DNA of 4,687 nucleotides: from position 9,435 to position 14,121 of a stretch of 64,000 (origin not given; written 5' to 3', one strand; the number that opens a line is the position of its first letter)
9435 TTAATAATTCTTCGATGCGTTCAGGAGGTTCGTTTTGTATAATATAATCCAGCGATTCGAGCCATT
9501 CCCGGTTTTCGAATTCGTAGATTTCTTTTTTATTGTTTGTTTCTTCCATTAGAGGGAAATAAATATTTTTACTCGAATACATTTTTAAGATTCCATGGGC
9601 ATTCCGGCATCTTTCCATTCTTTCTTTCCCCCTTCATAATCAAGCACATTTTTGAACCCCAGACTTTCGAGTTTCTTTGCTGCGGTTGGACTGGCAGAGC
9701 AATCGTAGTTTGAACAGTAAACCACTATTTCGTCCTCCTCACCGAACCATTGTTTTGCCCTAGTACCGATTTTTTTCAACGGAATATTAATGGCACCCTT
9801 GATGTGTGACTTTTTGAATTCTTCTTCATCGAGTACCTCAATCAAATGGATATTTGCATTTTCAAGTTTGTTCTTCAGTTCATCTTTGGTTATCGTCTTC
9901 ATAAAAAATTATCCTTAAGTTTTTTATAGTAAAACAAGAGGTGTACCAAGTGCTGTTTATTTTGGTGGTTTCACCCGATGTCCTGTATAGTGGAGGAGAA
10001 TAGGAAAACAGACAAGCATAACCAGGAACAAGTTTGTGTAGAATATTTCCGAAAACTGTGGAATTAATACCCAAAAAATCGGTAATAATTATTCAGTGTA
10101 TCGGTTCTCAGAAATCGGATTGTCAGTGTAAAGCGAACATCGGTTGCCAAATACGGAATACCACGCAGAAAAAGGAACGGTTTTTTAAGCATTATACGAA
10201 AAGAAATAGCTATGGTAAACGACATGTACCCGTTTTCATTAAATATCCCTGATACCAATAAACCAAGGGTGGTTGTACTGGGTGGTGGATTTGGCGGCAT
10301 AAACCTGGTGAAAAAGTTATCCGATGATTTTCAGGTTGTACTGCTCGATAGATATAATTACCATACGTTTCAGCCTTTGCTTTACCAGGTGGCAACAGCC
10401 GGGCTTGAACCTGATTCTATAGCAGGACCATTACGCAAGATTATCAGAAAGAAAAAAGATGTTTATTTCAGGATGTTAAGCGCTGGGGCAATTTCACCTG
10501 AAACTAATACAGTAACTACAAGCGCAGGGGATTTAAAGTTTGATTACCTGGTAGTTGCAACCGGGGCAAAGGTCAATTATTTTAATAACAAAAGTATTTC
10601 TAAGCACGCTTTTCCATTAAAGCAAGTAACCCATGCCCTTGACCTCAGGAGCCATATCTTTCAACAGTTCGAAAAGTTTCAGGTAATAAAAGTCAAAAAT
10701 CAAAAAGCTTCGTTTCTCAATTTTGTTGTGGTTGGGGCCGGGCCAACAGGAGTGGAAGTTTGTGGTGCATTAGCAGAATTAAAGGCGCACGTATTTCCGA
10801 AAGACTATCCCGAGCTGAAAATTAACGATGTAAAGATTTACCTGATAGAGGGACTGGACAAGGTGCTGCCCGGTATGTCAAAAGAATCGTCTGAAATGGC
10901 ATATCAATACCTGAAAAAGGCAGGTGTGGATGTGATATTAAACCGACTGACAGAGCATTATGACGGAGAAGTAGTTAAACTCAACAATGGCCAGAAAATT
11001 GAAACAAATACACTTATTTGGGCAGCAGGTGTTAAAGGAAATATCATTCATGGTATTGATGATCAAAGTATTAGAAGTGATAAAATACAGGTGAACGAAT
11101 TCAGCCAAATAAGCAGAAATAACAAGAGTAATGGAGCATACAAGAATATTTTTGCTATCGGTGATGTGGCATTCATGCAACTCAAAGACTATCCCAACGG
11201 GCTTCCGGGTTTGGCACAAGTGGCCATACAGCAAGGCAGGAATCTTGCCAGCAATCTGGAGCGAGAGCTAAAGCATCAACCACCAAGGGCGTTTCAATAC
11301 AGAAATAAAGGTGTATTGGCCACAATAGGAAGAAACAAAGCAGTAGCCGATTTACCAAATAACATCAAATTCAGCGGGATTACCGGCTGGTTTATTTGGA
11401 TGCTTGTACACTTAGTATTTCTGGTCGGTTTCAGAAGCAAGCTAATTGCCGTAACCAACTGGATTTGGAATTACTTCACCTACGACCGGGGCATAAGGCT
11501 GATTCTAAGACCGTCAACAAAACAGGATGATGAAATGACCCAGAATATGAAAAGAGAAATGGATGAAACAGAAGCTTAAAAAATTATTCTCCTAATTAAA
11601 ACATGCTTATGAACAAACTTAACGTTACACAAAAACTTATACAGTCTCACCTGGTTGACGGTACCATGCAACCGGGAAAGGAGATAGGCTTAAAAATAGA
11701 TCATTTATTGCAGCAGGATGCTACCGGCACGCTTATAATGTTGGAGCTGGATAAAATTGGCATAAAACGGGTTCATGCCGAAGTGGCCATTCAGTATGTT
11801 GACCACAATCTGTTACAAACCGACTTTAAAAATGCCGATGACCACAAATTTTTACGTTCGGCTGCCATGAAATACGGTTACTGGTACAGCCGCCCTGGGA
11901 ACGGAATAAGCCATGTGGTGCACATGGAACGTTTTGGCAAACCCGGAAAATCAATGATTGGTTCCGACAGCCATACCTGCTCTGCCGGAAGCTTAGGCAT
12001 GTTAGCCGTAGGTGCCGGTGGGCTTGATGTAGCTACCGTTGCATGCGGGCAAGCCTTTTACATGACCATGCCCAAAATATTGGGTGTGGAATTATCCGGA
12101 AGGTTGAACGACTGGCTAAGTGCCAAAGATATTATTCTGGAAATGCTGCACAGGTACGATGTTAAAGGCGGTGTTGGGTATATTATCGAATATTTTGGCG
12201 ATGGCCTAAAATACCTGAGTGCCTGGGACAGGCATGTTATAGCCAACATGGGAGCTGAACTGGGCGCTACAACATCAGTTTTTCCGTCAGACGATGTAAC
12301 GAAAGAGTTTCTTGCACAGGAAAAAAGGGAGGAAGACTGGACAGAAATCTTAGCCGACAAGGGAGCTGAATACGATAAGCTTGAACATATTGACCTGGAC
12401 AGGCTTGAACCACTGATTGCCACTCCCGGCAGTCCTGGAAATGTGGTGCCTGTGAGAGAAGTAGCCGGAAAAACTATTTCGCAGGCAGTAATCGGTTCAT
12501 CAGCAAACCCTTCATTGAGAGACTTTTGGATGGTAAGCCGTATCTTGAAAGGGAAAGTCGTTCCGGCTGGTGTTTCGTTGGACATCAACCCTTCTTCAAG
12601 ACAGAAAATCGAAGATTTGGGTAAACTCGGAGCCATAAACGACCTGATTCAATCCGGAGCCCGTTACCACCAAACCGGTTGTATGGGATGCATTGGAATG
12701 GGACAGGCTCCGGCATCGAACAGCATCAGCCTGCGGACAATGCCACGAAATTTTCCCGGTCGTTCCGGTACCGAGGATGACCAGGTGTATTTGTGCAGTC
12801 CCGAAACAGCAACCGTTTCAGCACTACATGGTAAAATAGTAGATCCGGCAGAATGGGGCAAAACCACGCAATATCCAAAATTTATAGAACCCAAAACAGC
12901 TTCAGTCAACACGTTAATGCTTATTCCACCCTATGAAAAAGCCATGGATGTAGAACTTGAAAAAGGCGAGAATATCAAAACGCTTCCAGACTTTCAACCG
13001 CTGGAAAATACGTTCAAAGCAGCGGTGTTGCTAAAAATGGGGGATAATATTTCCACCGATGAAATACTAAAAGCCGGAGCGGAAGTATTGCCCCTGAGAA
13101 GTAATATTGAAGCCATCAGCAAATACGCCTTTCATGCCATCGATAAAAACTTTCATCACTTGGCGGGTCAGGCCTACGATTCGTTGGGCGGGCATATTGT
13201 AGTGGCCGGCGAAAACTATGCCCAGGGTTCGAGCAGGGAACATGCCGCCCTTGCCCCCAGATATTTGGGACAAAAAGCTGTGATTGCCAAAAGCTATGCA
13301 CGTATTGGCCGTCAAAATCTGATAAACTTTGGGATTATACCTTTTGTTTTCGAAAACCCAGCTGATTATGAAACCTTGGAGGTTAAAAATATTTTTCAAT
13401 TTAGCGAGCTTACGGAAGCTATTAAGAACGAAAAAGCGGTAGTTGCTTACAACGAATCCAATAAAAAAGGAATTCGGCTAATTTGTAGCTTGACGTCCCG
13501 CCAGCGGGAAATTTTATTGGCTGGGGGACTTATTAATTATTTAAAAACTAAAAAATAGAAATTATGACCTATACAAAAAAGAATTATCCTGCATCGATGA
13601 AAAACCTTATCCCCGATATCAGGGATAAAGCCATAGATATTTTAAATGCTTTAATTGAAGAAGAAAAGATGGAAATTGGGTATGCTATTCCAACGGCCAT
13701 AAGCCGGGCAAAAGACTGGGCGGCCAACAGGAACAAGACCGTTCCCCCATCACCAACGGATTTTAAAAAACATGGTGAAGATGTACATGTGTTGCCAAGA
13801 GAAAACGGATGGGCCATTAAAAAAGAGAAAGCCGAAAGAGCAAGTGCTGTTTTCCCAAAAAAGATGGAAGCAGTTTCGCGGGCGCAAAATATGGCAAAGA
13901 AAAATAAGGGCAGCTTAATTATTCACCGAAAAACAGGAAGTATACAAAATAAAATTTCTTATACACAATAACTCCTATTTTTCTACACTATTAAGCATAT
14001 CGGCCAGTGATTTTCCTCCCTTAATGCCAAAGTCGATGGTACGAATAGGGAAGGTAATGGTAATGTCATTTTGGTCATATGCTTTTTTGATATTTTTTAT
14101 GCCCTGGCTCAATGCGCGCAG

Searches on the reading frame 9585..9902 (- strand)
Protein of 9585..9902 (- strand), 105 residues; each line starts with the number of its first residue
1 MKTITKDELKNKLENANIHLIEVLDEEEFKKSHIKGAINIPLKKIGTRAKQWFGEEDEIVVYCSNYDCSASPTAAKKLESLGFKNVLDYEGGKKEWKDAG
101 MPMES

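Call 24: search_protein_families(library=pfam, proteins=[window:9585-9902:-])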
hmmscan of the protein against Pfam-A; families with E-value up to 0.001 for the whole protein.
window:9585-9902:- (105 aa): 1 family
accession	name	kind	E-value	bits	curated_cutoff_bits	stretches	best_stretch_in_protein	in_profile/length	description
PF00581.25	Rhodanese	-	3.8e-21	75.9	22.2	1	5-98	1-101/102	Rhodanese-like domain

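Call 53: search_protein_families(library=ncbifam, max_evalue=0.001, proteins=[window:9585-9902:-])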
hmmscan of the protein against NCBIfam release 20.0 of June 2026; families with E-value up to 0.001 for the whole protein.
window:9585-9902:- (105 aa): 11 families
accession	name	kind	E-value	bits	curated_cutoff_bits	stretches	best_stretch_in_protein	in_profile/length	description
NF041203.1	rhodanese_LYCAU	equivalog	7.7e-17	61.1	115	1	2-104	21-124/126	rhodanese-related (seleno)protein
NF006444.0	PRK08762.1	equivalog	2.8e-14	52.6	449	1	2-104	15-115/387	molybdopterin-synthase adenylyltransferase MoeB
NF045521.1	rhoda_near_glyco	subfamily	1.8e-12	47.3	145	1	2-103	18-115/144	rhodanese homology domain-containing protein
NF045694.1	seleno_TsoB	exception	3.3e-12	45.3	805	1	3-104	45-157/572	rhodanese/DsbD fusion-like selenoprotein TsoB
NF007627.0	PRK10287.1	equivalog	4e-09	36.6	102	1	17-91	20-93/104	thiosulfate sulfurtransferase PspE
NF005902.0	PRK07878.1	equivalog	5.8e-09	35.3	647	1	2-97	287-382/392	adenylyltransferase/sulfurtransferase MoeZ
NF001195.0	PRK00162.1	equivalog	3.8e-08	33.6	102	1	2-100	5-100/108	thiosulfate sulfurtransferase GlpE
TIGR03865.1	PQQ_CXXCW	subfamily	4.5e-08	33.2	128.05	1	55-104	115-163/167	PQQ-dependent catabolism-associated CXXCW motif protein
TIGR02981.1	phageshock_pspE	exception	4.6e-08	33.3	126.3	1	17-91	18-91/101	thiosulfate sulfurtransferase PspE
NF008750.0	PRK11784.1-2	equivalog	6.7e-06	25.4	241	1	6-42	4-40/346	tRNA 2-selenouridine(34) synthase MnmH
TIGR04568.1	arch_SelU_Nterm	equivalog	0.00057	19.8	200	0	3-42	90-128/215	selenouridine synthase SelU-like subunit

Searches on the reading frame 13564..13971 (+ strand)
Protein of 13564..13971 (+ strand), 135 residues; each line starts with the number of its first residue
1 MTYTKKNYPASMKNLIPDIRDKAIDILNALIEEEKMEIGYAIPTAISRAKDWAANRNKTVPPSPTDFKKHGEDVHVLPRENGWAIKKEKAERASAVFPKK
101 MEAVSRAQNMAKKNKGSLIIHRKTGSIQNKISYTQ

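Call 43: search_protein_families(library=pfam, max_evalue=0.01, proteins=[window:13564-13971:+])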
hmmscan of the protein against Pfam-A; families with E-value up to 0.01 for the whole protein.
window:13564-13971:+ (135 aa): 1 family
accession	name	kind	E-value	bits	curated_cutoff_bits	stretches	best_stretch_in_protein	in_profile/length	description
PF09954.14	DUF2188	-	1.1e-21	77.2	22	1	74-133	1-62/62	Uncharacterized protein conserved in bacteria (DUF2188)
